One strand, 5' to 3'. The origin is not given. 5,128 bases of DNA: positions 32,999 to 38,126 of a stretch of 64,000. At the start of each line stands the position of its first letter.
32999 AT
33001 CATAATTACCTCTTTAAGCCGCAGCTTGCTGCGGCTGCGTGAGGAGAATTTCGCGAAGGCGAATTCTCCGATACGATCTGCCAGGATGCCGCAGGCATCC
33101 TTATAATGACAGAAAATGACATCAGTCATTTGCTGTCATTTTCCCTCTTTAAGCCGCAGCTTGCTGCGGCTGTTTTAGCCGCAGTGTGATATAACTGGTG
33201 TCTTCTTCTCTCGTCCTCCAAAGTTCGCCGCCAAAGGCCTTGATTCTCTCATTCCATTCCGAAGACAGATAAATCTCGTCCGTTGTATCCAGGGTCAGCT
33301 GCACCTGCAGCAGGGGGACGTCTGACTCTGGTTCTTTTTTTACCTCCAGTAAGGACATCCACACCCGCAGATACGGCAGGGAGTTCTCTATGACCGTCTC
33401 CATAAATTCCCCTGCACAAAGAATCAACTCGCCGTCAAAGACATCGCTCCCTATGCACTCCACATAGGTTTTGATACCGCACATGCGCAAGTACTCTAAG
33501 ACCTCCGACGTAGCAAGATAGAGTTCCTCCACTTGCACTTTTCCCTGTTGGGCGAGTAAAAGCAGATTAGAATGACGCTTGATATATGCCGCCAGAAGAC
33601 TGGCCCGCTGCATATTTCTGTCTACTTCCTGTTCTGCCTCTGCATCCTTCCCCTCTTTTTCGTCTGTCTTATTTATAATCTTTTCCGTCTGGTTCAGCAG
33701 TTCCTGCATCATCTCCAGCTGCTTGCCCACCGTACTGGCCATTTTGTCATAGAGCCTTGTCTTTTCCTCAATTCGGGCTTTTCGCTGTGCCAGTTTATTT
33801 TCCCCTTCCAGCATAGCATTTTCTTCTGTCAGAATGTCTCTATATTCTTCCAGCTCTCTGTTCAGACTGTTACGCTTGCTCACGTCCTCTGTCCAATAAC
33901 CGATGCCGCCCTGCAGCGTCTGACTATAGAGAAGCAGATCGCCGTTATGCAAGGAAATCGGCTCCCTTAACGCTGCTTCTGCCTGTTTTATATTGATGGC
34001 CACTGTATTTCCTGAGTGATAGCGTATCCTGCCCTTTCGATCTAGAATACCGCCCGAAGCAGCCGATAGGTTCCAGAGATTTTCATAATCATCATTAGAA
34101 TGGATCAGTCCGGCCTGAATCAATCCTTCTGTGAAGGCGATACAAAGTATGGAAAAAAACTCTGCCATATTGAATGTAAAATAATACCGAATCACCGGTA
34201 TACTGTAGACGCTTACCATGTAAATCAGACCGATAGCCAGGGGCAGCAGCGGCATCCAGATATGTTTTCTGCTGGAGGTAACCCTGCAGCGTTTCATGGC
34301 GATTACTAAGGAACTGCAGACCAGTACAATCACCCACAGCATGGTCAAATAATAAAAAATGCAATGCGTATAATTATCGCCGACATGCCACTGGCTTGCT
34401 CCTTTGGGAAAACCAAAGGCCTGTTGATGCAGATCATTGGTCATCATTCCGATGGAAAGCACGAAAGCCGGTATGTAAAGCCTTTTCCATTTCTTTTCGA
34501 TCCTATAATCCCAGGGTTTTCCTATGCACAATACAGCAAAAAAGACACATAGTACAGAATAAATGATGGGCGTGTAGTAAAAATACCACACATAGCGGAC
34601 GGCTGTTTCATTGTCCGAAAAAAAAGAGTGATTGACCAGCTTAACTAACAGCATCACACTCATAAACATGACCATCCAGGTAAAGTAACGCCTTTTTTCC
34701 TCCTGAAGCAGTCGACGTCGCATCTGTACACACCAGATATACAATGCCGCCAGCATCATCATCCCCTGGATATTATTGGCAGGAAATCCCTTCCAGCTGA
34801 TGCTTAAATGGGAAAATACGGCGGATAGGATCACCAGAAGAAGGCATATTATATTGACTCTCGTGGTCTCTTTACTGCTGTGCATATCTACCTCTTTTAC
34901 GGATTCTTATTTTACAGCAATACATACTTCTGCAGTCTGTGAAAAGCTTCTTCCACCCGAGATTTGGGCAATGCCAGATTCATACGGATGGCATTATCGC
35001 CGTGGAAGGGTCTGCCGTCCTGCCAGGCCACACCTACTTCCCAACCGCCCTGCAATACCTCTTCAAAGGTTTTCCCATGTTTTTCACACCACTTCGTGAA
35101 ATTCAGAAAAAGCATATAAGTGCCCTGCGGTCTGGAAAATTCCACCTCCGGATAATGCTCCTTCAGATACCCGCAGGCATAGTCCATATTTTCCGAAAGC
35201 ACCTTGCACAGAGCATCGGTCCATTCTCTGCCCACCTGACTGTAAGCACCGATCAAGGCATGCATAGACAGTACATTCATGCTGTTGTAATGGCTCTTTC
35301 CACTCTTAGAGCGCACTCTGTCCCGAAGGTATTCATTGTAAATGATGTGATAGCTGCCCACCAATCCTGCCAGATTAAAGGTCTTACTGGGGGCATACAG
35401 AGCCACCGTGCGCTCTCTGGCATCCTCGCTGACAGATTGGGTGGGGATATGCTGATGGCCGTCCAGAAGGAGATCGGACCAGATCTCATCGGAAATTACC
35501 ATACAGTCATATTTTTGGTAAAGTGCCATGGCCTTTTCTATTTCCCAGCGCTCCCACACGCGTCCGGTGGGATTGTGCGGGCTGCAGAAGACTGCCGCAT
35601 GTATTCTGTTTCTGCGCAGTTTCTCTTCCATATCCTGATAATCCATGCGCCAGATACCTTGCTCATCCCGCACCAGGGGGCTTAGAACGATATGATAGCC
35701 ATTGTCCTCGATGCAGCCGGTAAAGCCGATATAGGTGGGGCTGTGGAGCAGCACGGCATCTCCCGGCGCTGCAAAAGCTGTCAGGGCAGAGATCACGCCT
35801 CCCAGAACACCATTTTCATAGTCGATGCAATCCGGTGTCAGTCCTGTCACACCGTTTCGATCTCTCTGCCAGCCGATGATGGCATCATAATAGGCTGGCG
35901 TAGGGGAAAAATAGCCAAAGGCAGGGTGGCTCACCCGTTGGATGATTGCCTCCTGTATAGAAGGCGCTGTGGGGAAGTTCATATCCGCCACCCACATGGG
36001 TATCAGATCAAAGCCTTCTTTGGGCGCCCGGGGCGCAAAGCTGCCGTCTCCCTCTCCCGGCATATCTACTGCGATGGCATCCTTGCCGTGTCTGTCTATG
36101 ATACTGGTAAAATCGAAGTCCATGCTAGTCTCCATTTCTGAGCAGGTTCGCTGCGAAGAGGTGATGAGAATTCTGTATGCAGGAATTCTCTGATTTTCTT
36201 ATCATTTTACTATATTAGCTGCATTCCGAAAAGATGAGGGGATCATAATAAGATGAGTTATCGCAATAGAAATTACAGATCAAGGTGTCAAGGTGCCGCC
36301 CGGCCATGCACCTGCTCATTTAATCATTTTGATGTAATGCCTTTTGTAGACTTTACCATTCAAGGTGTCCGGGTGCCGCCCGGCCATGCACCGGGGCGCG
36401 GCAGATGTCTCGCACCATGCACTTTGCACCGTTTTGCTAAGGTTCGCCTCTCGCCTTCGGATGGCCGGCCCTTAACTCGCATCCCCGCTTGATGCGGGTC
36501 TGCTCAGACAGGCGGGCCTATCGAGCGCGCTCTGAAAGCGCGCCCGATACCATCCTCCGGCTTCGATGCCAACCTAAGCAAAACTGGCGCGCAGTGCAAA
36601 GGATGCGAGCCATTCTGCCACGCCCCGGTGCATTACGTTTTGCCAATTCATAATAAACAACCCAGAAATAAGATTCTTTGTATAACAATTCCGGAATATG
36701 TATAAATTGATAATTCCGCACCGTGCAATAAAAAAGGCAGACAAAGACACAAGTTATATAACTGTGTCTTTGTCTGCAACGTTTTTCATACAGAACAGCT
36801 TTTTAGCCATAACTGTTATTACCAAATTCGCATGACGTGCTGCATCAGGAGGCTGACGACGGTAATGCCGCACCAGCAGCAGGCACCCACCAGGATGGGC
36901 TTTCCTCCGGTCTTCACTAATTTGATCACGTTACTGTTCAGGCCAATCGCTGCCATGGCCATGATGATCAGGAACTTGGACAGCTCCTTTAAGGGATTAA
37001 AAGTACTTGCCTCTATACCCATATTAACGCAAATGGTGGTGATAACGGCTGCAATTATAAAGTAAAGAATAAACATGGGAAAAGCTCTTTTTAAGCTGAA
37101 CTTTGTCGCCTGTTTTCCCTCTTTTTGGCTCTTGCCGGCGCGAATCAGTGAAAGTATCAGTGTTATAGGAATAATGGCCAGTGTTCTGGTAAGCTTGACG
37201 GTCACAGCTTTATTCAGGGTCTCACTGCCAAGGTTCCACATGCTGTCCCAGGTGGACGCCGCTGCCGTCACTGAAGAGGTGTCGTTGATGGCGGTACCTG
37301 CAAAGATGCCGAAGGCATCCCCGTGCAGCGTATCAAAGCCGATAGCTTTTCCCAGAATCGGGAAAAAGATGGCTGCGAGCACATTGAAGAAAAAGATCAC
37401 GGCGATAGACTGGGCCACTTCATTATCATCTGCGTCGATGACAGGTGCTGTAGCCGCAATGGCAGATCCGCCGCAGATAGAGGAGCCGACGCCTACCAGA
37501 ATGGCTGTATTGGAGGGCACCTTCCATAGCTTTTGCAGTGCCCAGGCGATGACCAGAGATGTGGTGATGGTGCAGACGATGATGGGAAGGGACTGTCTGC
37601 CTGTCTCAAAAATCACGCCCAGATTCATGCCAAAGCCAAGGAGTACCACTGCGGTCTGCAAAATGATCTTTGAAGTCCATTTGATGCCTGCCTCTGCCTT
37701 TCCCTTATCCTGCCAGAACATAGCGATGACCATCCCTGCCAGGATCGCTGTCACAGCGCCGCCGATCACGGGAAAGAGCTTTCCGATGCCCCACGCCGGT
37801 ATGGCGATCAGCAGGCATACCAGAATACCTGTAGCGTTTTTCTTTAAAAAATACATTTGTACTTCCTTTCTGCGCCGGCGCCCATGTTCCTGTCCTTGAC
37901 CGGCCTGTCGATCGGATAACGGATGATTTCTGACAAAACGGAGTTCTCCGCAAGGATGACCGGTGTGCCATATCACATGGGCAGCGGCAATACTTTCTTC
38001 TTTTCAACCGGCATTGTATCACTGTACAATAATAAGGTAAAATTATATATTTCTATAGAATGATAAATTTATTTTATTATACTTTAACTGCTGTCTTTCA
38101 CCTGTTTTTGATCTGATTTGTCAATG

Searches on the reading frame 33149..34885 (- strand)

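Call 53: search_protein_families(library=pfam, proteins=[window:33149-34885:-], max_evalue=0.00001)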
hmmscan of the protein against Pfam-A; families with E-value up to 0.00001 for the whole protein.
window:33149-34885:- (578 aa): 1 family
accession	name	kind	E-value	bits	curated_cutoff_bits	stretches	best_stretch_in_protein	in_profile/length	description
PF16927.11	HisKA_7TM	-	7.6e-06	26.4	28.6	0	43-244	9-205/224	N-terminal 7TM region of histidine kinase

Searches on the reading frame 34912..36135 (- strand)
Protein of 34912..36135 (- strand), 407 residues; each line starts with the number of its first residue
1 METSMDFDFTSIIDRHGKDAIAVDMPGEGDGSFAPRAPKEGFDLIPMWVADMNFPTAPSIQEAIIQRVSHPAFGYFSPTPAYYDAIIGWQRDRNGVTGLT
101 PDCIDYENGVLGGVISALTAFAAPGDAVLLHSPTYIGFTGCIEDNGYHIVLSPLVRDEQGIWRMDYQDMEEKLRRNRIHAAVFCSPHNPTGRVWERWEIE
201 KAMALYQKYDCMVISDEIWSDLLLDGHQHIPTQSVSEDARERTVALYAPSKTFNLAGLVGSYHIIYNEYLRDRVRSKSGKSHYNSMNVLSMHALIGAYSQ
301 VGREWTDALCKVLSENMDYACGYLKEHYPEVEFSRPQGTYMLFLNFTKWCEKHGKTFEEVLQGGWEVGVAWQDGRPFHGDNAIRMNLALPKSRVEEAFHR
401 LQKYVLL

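Call 53: search_protein_families(library=pfam, proteins=[window:34912-36135:-], max_evalue=0.00001)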
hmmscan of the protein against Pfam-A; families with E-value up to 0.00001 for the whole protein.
window:34912-36135:- (407 aa): 1 family
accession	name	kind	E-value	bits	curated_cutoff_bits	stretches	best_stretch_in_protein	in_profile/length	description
PF00155.27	Aminotran_1_2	-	5.1e-29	102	19.7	1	52-401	11-361/361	Aminotransferase class I and II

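Call 54: find_encoding_contigs(protein=window:34912-36135:-, flank=3000, max_places=10)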
Protein window:34912-36135:- (407 aa): no gene with exactly this product is on record in the collection.

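Call 56: find_encoding_contigs(protein=window:34912-36123:-, flank=3000, max_places=10)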
Protein window:34912-36123:- (403 aa): 3 contigs read that carry it; 3 places shown.
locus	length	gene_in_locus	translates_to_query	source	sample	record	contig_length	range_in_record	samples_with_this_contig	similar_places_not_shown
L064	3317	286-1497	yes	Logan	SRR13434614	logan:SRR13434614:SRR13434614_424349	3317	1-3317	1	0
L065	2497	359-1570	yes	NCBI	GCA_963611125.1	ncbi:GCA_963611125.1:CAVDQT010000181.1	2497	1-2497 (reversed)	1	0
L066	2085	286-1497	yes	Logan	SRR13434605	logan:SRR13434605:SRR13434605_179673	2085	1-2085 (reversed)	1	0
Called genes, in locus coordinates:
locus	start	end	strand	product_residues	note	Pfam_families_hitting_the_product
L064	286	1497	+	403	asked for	PF00155:Aminotran_1_2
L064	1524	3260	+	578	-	-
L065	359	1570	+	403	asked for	PF00155:Aminotran_1_2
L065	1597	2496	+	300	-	?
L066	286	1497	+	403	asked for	PF00155:Aminotran_1_2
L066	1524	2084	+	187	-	?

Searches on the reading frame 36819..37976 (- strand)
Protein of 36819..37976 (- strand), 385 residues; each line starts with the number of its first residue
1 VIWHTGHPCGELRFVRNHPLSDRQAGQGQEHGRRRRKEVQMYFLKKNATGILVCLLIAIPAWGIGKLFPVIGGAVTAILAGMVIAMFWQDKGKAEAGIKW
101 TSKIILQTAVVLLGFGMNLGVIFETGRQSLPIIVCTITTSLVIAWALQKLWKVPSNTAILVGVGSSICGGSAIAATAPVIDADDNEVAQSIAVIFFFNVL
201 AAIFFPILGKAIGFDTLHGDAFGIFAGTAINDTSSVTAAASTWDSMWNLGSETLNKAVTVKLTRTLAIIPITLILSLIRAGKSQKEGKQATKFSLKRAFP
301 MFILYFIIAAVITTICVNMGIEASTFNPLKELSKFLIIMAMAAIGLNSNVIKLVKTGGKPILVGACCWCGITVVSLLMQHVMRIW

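Call 53: search_protein_families(library=pfam, proteins=[window:36819-37976:-], max_evalue=0.00001)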
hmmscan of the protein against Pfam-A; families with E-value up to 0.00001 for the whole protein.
window:36819-37976:- (385 aa): 1 family
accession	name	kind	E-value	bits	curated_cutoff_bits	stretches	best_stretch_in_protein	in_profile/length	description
PF03601.19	Cons_hypoth698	-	3.1e-73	246.8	24.5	1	50-363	2-303/304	Conserved hypothetical protein 698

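Call 55: find_encoding_contigs(protein=window:36819-37976:-, flank=3000, max_places=10)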
Protein window:36819-37976:- (385 aa): no gene with exactly this product is on record in the collection.
